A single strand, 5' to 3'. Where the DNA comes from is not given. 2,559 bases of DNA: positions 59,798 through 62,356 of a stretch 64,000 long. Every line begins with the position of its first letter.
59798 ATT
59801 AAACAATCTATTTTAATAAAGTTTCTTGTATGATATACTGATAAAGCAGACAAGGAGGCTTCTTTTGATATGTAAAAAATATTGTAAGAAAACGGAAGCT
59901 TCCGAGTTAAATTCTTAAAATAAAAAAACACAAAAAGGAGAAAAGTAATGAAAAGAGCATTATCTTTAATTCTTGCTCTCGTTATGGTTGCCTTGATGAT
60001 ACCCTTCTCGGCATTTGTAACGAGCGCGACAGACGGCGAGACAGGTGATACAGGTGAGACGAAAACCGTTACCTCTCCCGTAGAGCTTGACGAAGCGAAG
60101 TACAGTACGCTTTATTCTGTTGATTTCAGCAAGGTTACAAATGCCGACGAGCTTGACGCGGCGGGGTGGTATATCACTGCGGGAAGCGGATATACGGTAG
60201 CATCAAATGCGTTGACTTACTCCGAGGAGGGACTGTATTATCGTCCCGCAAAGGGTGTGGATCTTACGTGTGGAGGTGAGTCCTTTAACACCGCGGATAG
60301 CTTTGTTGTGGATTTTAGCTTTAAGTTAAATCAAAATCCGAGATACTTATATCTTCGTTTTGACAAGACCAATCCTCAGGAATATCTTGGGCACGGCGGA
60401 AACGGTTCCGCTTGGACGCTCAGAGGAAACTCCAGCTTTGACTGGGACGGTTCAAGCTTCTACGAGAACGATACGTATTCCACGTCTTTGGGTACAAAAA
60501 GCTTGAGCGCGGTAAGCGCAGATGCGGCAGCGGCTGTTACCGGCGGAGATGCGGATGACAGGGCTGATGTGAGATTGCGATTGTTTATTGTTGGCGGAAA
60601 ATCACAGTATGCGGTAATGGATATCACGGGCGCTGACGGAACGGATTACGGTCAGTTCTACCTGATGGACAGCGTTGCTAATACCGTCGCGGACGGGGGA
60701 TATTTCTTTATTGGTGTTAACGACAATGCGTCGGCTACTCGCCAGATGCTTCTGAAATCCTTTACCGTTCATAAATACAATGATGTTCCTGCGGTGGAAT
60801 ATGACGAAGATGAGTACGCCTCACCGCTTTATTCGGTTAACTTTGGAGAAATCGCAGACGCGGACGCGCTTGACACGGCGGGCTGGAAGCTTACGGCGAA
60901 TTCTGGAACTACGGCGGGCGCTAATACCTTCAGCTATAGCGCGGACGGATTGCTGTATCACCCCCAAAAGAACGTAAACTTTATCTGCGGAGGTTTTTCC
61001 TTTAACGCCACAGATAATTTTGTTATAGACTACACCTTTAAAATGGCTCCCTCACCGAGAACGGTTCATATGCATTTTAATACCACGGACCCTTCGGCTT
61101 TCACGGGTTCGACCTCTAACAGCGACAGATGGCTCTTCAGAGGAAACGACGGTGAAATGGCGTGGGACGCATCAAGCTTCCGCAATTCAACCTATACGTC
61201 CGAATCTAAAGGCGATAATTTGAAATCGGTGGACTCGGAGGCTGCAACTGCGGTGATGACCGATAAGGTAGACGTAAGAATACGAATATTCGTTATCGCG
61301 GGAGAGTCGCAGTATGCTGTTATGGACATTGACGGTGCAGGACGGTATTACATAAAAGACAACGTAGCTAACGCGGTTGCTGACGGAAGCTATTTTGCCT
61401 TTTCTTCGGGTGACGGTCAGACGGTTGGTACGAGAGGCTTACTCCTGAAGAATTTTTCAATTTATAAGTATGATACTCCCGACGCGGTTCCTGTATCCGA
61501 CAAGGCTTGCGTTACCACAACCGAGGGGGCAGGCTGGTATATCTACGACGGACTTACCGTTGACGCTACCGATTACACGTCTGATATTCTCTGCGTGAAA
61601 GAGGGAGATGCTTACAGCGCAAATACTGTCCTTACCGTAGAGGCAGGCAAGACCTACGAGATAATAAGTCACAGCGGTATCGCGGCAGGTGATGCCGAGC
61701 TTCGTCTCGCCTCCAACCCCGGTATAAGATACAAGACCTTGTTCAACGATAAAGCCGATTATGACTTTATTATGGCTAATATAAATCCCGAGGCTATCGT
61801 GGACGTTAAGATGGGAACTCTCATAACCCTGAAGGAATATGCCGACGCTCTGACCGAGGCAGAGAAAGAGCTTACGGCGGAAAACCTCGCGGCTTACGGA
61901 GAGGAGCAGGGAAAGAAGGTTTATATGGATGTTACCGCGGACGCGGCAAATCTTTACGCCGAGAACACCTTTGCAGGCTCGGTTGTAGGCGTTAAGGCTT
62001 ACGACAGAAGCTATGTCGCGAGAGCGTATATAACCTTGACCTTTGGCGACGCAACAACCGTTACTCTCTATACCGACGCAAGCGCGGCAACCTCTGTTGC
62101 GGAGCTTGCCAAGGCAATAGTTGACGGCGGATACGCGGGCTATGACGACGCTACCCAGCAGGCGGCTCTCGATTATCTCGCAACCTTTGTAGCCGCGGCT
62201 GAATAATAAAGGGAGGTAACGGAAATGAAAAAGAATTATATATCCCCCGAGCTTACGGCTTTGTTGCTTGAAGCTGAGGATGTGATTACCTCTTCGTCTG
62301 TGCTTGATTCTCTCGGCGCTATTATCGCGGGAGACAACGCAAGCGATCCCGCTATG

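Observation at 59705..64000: AraC-divergent locus: two secreted paralogs with three copies of an unassigned ~225-aa domain, a tiny acidic ORF and a metallophosphoesterase module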

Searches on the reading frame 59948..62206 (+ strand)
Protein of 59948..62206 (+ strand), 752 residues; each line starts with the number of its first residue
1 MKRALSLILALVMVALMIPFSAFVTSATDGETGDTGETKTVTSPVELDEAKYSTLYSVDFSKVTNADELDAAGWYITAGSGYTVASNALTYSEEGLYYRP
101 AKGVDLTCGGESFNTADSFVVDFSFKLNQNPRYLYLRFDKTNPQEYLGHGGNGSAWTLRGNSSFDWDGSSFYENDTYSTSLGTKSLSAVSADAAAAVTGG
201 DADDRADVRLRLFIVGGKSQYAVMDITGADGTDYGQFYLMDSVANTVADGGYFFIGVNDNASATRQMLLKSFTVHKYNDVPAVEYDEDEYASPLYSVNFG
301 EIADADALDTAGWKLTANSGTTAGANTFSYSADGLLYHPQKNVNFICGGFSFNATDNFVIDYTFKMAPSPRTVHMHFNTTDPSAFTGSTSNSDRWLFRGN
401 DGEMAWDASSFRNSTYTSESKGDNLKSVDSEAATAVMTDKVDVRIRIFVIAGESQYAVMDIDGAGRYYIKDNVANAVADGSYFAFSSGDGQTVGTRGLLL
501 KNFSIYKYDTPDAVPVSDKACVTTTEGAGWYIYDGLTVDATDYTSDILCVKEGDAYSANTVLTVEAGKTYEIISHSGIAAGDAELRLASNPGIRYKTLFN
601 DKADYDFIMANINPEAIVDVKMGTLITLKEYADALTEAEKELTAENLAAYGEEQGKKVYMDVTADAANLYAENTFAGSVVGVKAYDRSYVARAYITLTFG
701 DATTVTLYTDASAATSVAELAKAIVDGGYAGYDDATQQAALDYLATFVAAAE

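Call 3: search_protein_families(library=pfam, proteins=[window:59948-62203:+], max_evalue=1)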
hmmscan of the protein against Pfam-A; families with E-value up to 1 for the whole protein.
window:59948-62203:+ (752 aa): 1 family
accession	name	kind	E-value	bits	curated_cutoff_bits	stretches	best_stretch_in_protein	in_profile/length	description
PF01565.28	FAD_binding_4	-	0.12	12.5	26.4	1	56-110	46-102/139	FAD binding domain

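Call 4: search_protein_families(library=ncbifam, proteins=[window:59948-62203:+], max_evalue=1)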
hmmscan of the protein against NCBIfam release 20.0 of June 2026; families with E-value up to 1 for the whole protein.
window:59948-62203:+ (752 aa): 1 family
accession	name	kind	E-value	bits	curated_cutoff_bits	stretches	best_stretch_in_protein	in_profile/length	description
TIGR00857.1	pyrC_multi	subfamily_domain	0.17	10.8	279.05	1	601-721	86-205/412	dihydroorotase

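Call 6: find_encoding_contigs(protein=window:59948-62206:+, flank=10000, max_places=6)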
Protein window:59948-62206:+ (752 aa): 12 contigs read that carry it; 6 places shown.
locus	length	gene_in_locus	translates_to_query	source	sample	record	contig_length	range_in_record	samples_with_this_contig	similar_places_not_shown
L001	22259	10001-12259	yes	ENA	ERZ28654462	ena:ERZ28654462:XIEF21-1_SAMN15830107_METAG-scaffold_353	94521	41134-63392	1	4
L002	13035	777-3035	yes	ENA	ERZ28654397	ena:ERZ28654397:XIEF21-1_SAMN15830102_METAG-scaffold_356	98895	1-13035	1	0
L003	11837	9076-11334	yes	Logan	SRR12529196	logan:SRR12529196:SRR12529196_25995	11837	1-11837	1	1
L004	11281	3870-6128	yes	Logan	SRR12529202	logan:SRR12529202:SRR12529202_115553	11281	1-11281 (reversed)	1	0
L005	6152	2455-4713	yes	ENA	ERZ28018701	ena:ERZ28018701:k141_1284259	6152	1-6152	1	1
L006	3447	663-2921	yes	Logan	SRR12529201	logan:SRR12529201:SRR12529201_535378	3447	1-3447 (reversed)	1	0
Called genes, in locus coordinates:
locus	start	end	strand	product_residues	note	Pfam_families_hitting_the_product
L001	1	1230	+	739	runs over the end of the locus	PF13328:HD_4, PF01966:HD, PF04607:RelA_SpoT, PF02824:TGS, PF19296:RelA_AH, PF28438:RelA_RIS, PF13291:ACT_4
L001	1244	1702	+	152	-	PF02580:Tyr_Deacylase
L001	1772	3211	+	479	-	PF04055:Radical_SAM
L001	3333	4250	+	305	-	PF00485:PRK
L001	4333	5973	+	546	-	PF01943:Polysacc_synt, PF01554:MatE (weak), PF03023:MurJ, PF01554:MatE (weak)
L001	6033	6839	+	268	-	PF03819:MazG, PF01503:PRA-PH (weak), PF03819:MazG, PF12643:MazG-like (weak)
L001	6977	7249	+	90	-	PF00216:Bac_DNA_binding, PF18291:HU-HIG (weak)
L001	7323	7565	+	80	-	PF01479:S4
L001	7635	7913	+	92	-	PF07873:YabP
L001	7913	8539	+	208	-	PF09578:Spore_YabQ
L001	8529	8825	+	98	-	PF04977:DivIC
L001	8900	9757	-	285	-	PF00165:HTH_AraC (weak), PF12833:HTH_18, PF00165:HTH_AraC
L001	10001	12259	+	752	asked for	-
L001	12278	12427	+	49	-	-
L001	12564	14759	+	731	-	PF00149:Metallophos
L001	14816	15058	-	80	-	-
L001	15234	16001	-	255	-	PF09335:VTT_dom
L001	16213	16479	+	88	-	PF06905:FAIM1 (weak)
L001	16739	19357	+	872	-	PF00171:Aldedh, PF00465:Fe-ADH, PF13685:Fe-ADH_2, PF25137:ADH_Fe_C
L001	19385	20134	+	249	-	PF01163:RIO1 (faint), PF01636:APH, PF19974:TCAD9 (weak)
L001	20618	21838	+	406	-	PF00291:PALP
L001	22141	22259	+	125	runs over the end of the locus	PF02033:RBFA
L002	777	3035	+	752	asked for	-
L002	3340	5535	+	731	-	PF00149:Metallophos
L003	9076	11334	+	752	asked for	-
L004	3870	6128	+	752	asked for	-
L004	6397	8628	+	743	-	PF00149:Metallophos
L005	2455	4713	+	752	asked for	-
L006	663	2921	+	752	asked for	-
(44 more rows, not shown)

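Call 7: find_homologous_proteins(query=window:59948-62203:+)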
Query window:59948-62203:+ (752 aa): 9 proteins with E <= 0.001 among 8000 candidates.
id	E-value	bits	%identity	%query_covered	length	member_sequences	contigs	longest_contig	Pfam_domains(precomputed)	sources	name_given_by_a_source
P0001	0.0e+0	1660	100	100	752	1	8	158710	-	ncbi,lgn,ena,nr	ncbi:MAG: hypothetical protein J6A83_04195 [Clostridia bacterium]|nr:hypothetical protein [Clostridi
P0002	8.1e-120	420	38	99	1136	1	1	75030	PF00753.34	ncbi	-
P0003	2.7e-110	388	43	62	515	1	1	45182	-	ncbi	-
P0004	3.5e-84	302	57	31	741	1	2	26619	PF00149.34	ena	-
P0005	5.6e-59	218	34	52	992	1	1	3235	-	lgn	-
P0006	7.2e-40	155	37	37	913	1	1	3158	-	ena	-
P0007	4.0e-34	136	34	37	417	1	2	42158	-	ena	-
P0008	1.7e-33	134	31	60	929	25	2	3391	-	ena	-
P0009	4.8e-11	60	36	18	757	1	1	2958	-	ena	-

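Call 18: search_protein_families(library=pfam, proteins=[L001:12528-14756:+, P0002, P0005, P0006, P0008, P0009, L001:14816-15055:-, L001:16213-16476:+], max_evalue=0.1)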
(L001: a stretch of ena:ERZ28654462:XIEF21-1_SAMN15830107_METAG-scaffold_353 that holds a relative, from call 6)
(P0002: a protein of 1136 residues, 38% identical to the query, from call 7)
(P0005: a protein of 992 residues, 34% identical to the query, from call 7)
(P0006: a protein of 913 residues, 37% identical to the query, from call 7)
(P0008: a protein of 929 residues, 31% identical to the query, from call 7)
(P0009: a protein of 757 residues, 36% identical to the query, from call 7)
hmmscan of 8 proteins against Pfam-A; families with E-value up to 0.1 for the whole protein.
L001:12528-14756:+ (743 aa): 2 families
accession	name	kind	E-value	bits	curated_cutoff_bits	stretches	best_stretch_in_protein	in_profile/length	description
PF00149.33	Metallophos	-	1.7e-15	58.4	21.5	1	386-605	3-190/191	Calcineurin-like phosphoesterase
PF12850.12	Metallophos_2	-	0.018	15.5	27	0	387-606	4-119/154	Calcineurin-like phosphoesterase superfamily domain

P0002 (1136 aa): 2 families
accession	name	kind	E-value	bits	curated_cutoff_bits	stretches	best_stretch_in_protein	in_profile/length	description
PF00753.33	Lactamase_B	-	3.8e-09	37.2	22.7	1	856-1062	9-178/196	Metallo-beta-lactamase superfamily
PF12706.13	Lactamase_B_2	-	3.1e-05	24.1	27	1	866-1043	3-156/200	Beta-lactamase superfamily domain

P0005 (992 aa): 0 families

P0006 (913 aa): 1 family
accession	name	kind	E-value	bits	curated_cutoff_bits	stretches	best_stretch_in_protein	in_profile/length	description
PF14615.11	Rsa3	-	0.013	15.5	27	1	775-810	7-42/46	Ribosome-assembly protein 3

P0008 (929 aa): 0 families

P0009 (757 aa): 5 families
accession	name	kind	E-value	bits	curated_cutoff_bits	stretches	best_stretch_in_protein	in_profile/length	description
PF21919.2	P23-45_portal_barrel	-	9.8e-05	21.5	27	0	48-98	302-352/448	Phage P23-45 portal protein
PF23633.1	PH_GEF_YEL1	-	0.0011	19.5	25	0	224-263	101-141/186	Guanine-nucleotide exchange factor YEL1 PH domain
PF18518.7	TcA_RBD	-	0.024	15.5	32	0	202-238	39-79/132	TcA receptor binding domain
PF23428.2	DUF7115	-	0.033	14.5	27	0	216-253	13-50/108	Domain of unknown function (DUF7115)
PF20511.4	PMI_typeI_cat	-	0.045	14.3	22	0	285-319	94-127/143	Phosphomannose isomerase type I, catalytic domain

L001:14816-15055:- (79 aa): 1 family
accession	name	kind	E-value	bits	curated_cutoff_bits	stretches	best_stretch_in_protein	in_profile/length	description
PF00381.24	PTS-HPr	-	0.002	18.6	23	1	18-54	18-52/81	PTS HPr component phosphorylation site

L001:16213-16476:+ (88 aa): 1 family
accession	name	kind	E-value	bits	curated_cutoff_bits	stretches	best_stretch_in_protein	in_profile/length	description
PF06905.18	FAIM1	-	2.4e-06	27.8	22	1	6-62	4-59/172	Fas apoptotic inhibitory molecule (FAIM1)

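Call 19: search_protein_families(library=ncbifam, proteins=[L001:12528-14756:+, P0002, P0005, P0006, P0008, P0009, L001:14816-15055:-], max_evalue=0.1)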
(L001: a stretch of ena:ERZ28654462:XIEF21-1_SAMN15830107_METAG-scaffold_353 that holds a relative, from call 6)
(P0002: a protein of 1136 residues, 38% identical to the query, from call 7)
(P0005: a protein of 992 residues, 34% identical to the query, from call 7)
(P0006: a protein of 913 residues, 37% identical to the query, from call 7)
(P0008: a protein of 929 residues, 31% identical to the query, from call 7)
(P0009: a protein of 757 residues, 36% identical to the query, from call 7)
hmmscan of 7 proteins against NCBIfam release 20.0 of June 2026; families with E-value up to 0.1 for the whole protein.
L001:12528-14756:+ (743 aa): 5 families
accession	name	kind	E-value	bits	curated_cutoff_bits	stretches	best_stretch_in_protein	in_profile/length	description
NF008359.0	PRK11148.1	equivalog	3.8e-07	29.9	225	1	507-608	112-209/275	3',5'-cyclic-AMP phosphodiesterase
NF050112.1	PhdiestSpdARhizob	equivalog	1.8e-06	27.8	400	1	406-605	28-199/264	2', 3'cyclic nucleotide phosphodiesterase SpdA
NF053862.1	DS9_1_antiphage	equivalog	2.3e-05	23.4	420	1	529-612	362-449/486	anti-phage phosphoesterase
TIGR03767.1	P_acnes_RR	hypoth_equivalog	0.00012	20.9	330.75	1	505-605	290-391/496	TIGR03767 family metallophosphoesterase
TIGR03729.1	acc_ester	subfamily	0.0015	17.9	148.25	1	539-614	152-229/239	putative phosphoesterase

P0002 (1136 aa): 7 families
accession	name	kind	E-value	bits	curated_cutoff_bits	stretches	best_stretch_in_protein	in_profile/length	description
TIGR00361.1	ComEC_Rec2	equivalog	0.00025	19.3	190.05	1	896-1078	493-633/663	DNA internalization-related competence protein ComEC/Rec2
NF012229.1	bla_class_B_core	domain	0.00027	21.1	100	1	858-917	19-74/139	metallo-beta-lactamase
NF041809.1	Avs1a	equivalog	0.0016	17.3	420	1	997-1071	241-319/387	AVAST type 1 anti-phage system MBL fold metallo-hydrolase Avs1a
NF008580.0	PRK11539.1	equivalog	0.0018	16.7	969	1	978-1078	595-692/758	ComEC family protein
TIGR00649.1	MG423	subfamily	0.013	13.9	400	1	895-918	59-82/546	RNase J family beta-CASP ribonuclease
NF047419.1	RNase_J1_RnjA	exception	0.025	13.3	820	1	895-940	60-110/549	ribonuclease J1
NF007670.0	PRK10344.1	equivalog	0.055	13.5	150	0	951-979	28-56/92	DNA-binding transcriptional regulator SfsB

P0005 (992 aa): 0 families

P0006 (913 aa): 0 families

P0008 (929 aa): 0 families

P0009 (757 aa): 4 families
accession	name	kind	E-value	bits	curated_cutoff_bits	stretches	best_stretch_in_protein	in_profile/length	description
NF005389.0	PRK06934.1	equivalog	0.00053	19.3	172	1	13-104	16-108/221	flavodoxin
NF011801.0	PRK15266.1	equivalog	0.0083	16.2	219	0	198-239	76-117/143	subtilase cytotoxin subunit B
NF041470.1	sec_prot_XpsN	equivalog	0.055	13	400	0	326-362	78-114/260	type II secretion system protein XpsN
TIGR02059.1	swm_rep_I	domain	0.071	13.3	40.1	0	340-378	60-96/101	cyanobacterial long protein repeat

L001:14816-15055:- (79 aa): 0 families

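Call 26: find_encoding_contigs(protein=P0004, flank=8000, max_places=2)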
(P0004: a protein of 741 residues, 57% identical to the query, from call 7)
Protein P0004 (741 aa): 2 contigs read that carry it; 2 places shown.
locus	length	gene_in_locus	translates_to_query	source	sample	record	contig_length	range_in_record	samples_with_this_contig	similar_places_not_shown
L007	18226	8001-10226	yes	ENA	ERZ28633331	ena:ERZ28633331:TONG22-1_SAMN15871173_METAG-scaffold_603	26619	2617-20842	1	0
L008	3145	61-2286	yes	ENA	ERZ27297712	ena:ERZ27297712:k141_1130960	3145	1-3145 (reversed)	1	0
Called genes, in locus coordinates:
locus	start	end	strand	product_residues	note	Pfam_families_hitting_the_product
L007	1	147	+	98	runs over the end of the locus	-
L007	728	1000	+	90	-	-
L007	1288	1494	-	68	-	PF12844:HTH_19 (weak), PF13443:HTH_26, PF01381:HTH_3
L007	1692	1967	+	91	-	-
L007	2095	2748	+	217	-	PF15639:Tox-MPTase3 (faint), PF10263:SprT-like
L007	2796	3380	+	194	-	PF00239:Resolvase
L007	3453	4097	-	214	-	PF09851:SHOCT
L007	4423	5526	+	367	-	PF13280:WYL, PF25583:WCX (weak)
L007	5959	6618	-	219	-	-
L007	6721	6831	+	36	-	-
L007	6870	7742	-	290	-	PF12833:HTH_18, PF00165:HTH_AraC (weak)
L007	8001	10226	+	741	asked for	PF00149:Metallophos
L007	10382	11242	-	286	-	PF13240:Zn_Ribbon_1 (weak)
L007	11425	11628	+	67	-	PF01381:HTH_3, PF13560:HTH_31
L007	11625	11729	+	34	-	PF14057:GGGtGRT (weak)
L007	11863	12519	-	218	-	-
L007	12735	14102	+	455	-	PF01554:MatE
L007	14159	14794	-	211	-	PF13472:Lipase_GDSL_2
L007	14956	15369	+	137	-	PF00719:Pyrophosphatase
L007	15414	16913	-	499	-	PF12673:SipL (faint)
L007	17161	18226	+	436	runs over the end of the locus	PF13180:PDZ_2 (weak), PF17820:PDZ_6, PF19238:Radical_SAM_2, PF04055:Radical_SAM (weak), PF04459:DUF512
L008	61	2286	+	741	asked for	PF00149:Metallophos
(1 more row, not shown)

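Call 27: find_encoding_contigs(protein=P0003, flank=8000, max_places=2)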
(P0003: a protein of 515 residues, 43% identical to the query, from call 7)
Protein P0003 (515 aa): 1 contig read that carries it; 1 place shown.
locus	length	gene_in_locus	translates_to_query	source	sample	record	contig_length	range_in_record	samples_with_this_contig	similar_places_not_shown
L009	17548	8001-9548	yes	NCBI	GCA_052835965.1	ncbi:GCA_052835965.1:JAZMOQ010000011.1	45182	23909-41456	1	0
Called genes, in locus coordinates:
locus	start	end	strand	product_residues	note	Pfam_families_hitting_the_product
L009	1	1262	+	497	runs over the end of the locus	PF04055:Radical_SAM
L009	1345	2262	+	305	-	PF00485:PRK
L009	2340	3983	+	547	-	PF01943:Polysacc_synt, PF03023:MurJ, PF01554:MatE (weak)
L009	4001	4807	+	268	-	PF03819:MazG, PF01503:PRA-PH (weak), PF03819:MazG, PF12643:MazG-like (weak)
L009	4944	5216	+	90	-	PF00216:Bac_DNA_binding, PF18291:HU-HIG (weak)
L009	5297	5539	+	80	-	PF01479:S4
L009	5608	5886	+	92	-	PF07873:YabP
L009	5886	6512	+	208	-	PF09578:Spore_YabQ (weak)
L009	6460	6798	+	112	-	PF04977:DivIC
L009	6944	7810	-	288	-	PF00165:HTH_AraC, PF12833:HTH_18, PF00165:HTH_AraC (weak)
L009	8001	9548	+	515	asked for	-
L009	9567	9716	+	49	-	-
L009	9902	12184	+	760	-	PF00149:Metallophos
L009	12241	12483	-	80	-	-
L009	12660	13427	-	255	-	PF09335:VTT_dom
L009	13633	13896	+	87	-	PF06905:FAIM1 (weak)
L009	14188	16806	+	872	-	PF00171:Aldedh, PF00465:Fe-ADH, PF13685:Fe-ADH_2 (weak), PF25137:ADH_Fe_C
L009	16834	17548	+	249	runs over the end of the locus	PF01163:RIO1 (faint), PF01636:APH, PF19974:TCAD9 (weak)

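Call 28: find_encoding_contigs(protein=P0002, flank=8000, max_places=2)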
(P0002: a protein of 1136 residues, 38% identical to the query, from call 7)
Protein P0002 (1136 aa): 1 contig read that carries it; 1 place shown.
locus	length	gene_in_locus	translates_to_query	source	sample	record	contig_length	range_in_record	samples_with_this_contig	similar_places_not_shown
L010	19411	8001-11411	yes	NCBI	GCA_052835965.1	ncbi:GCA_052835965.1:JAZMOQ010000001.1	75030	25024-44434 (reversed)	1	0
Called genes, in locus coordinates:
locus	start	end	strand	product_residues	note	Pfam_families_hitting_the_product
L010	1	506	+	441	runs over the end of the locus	PF01467:CTP_transf_like, PF01408:GFO_IDH_MocA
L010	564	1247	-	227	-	PF01553:Acyltransferase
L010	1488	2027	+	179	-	PF09148:DUF1934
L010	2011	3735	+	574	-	PF00664:ABC_membrane, PF00005:ABC_tran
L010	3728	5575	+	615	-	PF00664:ABC_membrane, PF02463:SMC_N (faint), PF00005:ABC_tran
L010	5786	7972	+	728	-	PF00753:Lactamase_B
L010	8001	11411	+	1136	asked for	PF00753:Lactamase_B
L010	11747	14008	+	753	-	-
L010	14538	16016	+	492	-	PF09547:SpoIVA_ATPase, PF20438:SpoIVA_middle, PF20439:SpoIVA_C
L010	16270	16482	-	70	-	PF01084:Ribosomal_S18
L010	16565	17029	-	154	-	PF00436:SSB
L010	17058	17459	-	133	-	PF01250:Ribosomal_S6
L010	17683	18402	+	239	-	PF00106:adh_short, PF08659:KR, PF13561:adh_short_C2, PF23441:SDR (weak)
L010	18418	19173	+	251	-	PF06738:ThrE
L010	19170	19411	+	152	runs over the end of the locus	PF06738:ThrE, PF12821:ThrE_2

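Call 55: find_encoding_contigs(protein=P0007, flank=8000, max_places=2)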
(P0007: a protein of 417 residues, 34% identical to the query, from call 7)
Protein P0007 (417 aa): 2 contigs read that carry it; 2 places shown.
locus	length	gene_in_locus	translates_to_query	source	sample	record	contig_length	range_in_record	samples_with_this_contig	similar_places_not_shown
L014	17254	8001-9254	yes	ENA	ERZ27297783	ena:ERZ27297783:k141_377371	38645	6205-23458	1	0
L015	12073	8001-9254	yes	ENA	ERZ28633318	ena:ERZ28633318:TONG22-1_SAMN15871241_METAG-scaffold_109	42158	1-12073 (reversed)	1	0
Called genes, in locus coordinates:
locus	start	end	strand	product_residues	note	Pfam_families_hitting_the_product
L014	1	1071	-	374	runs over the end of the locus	PF05065:Phage_capsid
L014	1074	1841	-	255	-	-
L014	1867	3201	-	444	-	PF04860:Phage_portal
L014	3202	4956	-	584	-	PF03354:TerL_ATPase, PF20441:TerL_nuclease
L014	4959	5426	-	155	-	PF05119:Terminase_4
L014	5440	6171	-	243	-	PF01555:N6_N4_Mtase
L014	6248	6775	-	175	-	PF02195:ParB_N (weak)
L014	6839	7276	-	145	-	PF01844:HNH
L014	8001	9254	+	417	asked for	-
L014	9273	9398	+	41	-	-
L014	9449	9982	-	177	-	PF01520:Amidase_3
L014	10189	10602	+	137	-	-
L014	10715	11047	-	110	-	PF05263:DUF722 (weak), PF04545:Sigma70_r4 (faint)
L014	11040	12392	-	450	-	PF00176:SNF2-rel_dom, PF00270:DEAD, PF04851:ResIII (faint)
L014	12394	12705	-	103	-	-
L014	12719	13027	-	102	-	-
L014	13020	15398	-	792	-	PF05272:VapE-like_dom, PF19263:DUF5906 (weak)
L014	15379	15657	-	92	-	-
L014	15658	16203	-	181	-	PF05063:MT-A70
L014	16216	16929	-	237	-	-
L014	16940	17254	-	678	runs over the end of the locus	PF00476:DNA_pol_A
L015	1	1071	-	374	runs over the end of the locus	PF05065:Phage_capsid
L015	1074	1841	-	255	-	-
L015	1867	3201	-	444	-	PF04860:Phage_portal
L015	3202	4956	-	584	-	PF03354:TerL_ATPase, PF20441:TerL_nuclease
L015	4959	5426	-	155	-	PF05119:Terminase_4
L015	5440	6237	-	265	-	PF01555:N6_N4_Mtase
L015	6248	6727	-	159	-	PF02195:ParB_N (weak)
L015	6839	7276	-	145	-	PF01844:HNH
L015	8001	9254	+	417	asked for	-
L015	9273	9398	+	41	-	-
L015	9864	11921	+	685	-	-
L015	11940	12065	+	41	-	-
